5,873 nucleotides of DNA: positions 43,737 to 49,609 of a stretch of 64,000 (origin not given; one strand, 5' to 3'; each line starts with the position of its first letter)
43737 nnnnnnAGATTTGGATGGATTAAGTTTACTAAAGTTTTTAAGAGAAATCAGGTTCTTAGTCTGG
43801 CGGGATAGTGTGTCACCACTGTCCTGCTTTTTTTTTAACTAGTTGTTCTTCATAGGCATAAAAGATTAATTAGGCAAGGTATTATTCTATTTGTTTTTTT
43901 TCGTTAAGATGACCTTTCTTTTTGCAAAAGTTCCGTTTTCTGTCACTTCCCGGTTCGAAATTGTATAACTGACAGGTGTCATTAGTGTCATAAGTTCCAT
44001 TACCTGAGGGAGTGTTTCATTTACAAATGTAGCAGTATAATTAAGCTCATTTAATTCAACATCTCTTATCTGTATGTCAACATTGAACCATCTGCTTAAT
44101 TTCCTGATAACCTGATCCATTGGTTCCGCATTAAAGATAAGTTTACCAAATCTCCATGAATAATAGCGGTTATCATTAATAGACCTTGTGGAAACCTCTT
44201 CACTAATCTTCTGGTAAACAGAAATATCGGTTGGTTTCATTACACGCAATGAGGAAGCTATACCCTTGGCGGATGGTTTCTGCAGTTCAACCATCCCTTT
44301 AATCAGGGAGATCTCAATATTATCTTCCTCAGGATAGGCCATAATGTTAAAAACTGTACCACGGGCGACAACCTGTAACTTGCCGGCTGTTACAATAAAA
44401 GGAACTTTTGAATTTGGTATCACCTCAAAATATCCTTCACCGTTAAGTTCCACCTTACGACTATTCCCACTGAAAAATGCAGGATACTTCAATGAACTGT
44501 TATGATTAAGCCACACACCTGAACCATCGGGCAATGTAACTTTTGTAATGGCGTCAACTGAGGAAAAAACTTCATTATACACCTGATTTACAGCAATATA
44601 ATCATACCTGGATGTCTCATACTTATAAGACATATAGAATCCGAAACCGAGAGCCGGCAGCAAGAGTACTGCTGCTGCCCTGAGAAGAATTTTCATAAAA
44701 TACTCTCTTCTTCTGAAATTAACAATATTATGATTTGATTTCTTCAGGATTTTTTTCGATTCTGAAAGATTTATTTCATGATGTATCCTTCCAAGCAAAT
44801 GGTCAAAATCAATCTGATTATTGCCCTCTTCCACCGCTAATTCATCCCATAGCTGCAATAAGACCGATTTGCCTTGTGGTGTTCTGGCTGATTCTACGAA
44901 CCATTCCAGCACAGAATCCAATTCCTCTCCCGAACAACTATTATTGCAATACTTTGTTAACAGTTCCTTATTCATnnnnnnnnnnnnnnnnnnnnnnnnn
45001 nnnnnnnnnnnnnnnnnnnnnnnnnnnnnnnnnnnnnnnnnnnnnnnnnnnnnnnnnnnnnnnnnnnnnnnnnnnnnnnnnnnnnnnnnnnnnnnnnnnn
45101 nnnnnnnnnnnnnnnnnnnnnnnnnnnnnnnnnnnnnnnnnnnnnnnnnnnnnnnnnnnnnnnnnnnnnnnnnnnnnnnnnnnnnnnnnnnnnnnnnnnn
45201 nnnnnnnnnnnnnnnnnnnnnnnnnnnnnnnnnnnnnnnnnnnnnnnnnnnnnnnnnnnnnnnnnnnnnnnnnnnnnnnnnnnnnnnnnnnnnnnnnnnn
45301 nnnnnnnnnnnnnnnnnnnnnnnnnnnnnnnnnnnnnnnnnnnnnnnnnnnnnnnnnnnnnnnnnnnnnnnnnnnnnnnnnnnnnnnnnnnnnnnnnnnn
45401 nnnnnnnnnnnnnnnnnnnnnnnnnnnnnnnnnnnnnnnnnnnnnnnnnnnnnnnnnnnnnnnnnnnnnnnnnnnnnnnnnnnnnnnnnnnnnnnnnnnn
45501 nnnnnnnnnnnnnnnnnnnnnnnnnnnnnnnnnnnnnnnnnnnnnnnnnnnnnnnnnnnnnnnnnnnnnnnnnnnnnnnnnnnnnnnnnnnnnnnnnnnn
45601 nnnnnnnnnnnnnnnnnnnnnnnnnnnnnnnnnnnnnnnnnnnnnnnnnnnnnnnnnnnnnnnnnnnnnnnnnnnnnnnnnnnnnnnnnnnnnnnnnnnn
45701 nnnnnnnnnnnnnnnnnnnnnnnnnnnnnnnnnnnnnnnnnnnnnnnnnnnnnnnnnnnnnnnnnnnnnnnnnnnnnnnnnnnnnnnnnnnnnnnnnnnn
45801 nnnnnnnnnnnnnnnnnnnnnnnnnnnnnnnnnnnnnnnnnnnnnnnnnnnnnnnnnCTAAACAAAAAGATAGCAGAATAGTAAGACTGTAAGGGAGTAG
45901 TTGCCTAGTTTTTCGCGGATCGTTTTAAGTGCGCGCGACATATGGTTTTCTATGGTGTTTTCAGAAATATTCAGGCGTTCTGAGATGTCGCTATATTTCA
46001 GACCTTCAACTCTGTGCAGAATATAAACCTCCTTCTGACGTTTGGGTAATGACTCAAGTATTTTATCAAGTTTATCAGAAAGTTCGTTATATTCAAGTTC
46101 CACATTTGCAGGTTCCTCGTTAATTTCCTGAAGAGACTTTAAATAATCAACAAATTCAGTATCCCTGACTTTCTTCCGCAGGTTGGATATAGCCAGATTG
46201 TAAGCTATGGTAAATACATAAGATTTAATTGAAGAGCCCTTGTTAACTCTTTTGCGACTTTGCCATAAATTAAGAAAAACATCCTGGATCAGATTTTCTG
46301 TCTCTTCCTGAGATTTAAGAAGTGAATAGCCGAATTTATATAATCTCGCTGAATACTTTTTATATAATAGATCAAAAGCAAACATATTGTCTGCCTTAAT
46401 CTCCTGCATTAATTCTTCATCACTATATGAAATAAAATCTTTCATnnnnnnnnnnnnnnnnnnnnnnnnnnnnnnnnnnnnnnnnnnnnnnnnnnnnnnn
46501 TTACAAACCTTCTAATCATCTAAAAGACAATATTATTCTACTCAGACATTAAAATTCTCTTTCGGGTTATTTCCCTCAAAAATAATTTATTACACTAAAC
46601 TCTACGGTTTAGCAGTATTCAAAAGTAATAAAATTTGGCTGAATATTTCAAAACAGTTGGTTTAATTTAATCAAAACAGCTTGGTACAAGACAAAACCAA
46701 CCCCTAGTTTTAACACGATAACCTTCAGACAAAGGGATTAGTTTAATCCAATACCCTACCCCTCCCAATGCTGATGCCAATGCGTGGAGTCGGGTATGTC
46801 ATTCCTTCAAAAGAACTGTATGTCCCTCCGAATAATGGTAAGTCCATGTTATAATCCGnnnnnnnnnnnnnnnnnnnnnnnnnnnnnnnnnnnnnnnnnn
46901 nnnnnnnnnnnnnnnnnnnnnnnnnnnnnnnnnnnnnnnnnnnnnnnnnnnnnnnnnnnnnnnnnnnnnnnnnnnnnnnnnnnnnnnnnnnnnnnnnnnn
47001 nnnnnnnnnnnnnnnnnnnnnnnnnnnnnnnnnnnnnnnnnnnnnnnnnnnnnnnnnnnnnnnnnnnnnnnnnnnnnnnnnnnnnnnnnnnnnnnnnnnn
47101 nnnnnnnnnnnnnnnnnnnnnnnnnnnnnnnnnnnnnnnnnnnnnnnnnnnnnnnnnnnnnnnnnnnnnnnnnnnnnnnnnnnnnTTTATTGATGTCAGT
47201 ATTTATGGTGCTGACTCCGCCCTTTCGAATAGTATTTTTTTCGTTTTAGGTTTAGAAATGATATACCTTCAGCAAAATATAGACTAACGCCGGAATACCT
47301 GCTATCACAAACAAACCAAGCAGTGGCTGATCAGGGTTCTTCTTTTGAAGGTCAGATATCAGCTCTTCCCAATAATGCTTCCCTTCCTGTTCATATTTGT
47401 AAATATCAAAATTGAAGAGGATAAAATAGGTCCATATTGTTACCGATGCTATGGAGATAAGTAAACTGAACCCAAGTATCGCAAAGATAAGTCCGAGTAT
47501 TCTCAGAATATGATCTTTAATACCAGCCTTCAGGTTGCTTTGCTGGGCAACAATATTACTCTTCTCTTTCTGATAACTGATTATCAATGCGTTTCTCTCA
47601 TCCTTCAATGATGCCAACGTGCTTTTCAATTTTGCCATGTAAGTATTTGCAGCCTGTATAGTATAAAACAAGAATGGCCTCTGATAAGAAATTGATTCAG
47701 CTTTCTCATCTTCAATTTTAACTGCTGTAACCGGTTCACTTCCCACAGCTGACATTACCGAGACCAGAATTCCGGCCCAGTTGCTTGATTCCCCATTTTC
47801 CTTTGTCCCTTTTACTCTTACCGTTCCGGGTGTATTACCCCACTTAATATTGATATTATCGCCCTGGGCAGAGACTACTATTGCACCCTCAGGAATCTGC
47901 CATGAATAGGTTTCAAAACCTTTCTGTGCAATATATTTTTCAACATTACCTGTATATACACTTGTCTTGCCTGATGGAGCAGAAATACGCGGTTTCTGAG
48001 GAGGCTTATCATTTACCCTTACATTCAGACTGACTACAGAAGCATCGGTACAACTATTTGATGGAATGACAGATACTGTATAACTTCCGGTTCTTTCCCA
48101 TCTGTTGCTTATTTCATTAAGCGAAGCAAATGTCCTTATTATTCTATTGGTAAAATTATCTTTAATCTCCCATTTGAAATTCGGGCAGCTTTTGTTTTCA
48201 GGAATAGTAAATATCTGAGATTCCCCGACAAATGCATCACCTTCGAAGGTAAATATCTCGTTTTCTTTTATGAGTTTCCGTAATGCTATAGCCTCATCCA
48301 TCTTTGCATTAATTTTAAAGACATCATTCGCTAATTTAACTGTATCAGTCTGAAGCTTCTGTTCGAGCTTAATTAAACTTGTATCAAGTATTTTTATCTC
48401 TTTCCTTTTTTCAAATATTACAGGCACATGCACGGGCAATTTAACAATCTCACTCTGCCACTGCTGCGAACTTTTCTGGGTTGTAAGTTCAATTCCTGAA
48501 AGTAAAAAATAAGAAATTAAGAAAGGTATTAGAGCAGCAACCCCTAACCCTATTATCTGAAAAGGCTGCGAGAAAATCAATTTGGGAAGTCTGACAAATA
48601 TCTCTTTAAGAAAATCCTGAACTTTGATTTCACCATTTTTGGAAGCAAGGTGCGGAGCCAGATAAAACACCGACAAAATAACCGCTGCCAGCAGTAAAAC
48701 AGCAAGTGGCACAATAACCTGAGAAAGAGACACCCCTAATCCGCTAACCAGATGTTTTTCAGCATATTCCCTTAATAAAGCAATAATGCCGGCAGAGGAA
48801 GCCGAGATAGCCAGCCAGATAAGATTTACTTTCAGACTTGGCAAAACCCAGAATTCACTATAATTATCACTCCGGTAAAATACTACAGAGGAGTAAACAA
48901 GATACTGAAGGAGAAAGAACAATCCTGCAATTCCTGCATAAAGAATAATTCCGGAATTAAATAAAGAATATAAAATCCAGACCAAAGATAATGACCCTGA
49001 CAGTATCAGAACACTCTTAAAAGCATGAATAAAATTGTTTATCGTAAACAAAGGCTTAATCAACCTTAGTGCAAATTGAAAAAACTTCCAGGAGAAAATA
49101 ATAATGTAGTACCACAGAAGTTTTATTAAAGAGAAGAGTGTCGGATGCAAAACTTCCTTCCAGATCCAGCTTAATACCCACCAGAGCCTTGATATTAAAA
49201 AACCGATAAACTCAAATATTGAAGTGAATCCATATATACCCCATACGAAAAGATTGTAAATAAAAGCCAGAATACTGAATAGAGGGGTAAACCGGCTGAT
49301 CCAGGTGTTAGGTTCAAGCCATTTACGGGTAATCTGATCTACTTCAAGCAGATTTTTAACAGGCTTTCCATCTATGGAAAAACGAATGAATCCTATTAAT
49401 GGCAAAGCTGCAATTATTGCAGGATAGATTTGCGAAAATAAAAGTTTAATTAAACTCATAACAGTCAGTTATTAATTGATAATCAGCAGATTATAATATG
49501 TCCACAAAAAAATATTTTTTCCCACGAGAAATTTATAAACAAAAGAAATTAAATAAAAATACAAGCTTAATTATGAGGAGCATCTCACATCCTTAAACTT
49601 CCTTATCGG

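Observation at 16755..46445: ECF-sigma/anti-sigma SusC/SusD locus whose cargo is mostly oxidoreductases and aminotransferases rather than glycoside hydrolases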

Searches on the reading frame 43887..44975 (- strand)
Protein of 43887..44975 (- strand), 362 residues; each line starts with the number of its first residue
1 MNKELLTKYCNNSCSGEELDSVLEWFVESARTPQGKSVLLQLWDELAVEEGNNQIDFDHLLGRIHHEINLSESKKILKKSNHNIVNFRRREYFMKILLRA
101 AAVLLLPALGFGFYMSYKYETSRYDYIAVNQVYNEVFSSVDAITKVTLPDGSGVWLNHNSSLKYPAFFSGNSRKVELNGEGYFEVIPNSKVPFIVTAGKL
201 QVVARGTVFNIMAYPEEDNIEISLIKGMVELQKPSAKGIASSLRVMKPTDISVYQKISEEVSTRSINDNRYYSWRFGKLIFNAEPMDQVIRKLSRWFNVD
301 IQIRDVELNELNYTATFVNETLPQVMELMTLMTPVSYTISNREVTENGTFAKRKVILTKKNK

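Call 3: search_protein_families(library=pfam, proteins=[window:43887-44975:-], max_evalue=0.01)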
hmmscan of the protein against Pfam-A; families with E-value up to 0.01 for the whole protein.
window:43887-44975:- (362 aa): 2 families
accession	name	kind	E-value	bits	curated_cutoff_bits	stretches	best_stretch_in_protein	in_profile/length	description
PF16344.10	FecR_C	-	4.8e-19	68.6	24.4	1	278-345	1-69/70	FecR, C-terminal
PF04773.18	FecR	-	1.9e-14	54.3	24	1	138-230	5-97/97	FecR protein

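Call 6: search_protein_families(library=ncbifam, proteins=[window:43887-44975:-], max_evalue=0.001)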
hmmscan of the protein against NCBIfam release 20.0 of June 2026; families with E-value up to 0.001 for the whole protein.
window:43887-44975:- (362 aa): 2 families
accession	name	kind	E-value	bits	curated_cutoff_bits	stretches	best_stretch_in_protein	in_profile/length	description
NF007296.1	PRK09774.1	equivalog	4.4e-07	29.3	385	1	139-338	110-301/313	ferric citrate uptake sigma factor regulator FecR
NF047528.1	LIMLP_03685_anti-sigma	equivalog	5.2e-06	25.9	200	0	61-116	30-85/347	LIMLP_03685 family anti-sigma factor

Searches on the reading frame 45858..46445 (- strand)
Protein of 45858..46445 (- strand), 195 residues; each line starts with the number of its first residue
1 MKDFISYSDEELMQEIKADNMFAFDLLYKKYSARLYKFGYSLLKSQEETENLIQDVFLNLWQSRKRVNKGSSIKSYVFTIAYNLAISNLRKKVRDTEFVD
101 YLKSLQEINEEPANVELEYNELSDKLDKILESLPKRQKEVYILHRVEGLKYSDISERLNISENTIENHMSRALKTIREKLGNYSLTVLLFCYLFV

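Call 3: search_protein_families(library=pfam, proteins=[window:45858-46445:-], max_evalue=0.01)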
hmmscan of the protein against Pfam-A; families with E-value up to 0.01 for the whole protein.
window:45858-46445:- (195 aa): 9 families
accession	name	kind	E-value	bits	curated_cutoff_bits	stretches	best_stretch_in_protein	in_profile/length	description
PF08281.18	Sigma70_r4_2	-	1.3e-19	70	25.7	1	124-175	2-53/54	Sigma-70, region 4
PF04542.20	Sigma70_r2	-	3.2e-14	52.9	24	1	27-94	1-70/71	Sigma-70 region 2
PF04545.22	Sigma70_r4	-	1.2e-09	38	24.1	1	130-178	2-50/50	Sigma-70, region 4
PF00196.25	GerE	-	1.3e-07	31.5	23.5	1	132-174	2-43/57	Bacterial regulatory proteins, luxR family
PF07638.17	Sigma70_ECF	-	1.6e-06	28.6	21.1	1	12-180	7-179/185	ECF sigma factor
PF14493.12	HTH_40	-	0.0011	19.7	27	1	143-176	8-40/89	Helix-turn-helix domain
PF13384.12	HTH_23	-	0.0011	19.1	24.6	1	142-167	10-36/50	Homeodomain-like domain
PF04967.18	HTH_10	-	0.0012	19.1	23.1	1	151-176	26-51/53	HTH DNA binding domain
PF13412.12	HTH_24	-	0.0076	16.2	21.9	0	148-172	17-41/48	Winged helix-turn-helix DNA-binding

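Call 6: search_protein_families(library=ncbifam, proteins=[window:45858-46445:-], max_evalue=0.001)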
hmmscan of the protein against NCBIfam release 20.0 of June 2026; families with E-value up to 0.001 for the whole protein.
window:45858-46445:- (195 aa): 101 families (the best 25 are shown)
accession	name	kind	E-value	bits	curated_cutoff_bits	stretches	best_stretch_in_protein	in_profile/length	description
TIGR02985.1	Sig70_bacteroi1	subfamily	3.5e-42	144.4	126.4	1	23-180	2-162/162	RNA polymerase sigma-70 factor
TIGR02937.1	sigma70-ECF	superfamily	2e-31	108.9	42.9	1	23-180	2-165/165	sigma-70 family RNA polymerase sigma factor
NF058625.1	sigma_PG0214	equivalog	2.6e-31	108.6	130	1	24-182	6-163/170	GFO_1088 family ECF-type sigma factor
NF009172.0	PRK12519.1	subfamily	2.2e-29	102.4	222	1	4-182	11-191/194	RNA polymerase sigma factor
NF009166.1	PRK12513.1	equivalog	1e-28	100.3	206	1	7-184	7-190/193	RNA polymerase sigma factor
TIGR02983.1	SigE-fam_strep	subfamily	1.2e-24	87.1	141.55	1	23-181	7-159/162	SigE family RNA polymerase sigma factor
NF008888.0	PRK11922.1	equivalog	1.1e-23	84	204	1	6-181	14-197/231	RNA polymerase sigma factor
TIGR02950.1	SigM_subfam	subfamily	1.2e-22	80.5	147.95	1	25-178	3-156/159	RNA polymerase sigma factor, SigM family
NF004113.0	PRK05602.1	equivalog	8.1e-22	77.9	208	1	8-181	31-202/211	RNA polymerase sigma factor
NF009167.0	PRK12514.1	equivalog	1.1e-21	77.6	265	1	11-180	9-178/180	RNA polymerase sigma factor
NF009171.0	PRK12518.1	equivalog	4.8e-21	75.4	208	1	6-180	11-184/191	RNA polymerase sigma factor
NF009168.0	PRK12515.1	subfamily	9.9e-21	74.1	236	1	7-181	7-180/189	RNA polymerase sigma factor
TIGR02952.1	Sig70_famx2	equivalog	6e-19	68.6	206.45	1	14-179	3-169/170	ECF subfamily RNA polymerase sigma factor, BldN family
TIGR02959.1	SigZ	equivalog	1.2e-18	67.5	168.65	1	29-181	2-149/170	RNA polymerase sigma factor SigZ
NF007223.0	PRK09641.1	equivalog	3.4e-18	66.1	209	1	11-182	7-186/187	RNA polymerase sigma factor SigW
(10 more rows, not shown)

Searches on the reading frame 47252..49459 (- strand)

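Call 11: search_protein_families(library=pfam, proteins=[window:47252-49459:-], max_evalue=0.001)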
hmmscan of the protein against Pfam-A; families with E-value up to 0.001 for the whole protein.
window:47252-49459:- (735 aa): 1 family
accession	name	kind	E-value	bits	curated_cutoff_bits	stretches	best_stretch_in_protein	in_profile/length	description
PF19408.5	PKD_6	-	2.1e-09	38.1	25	1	513-559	29-76/82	PKD-like domain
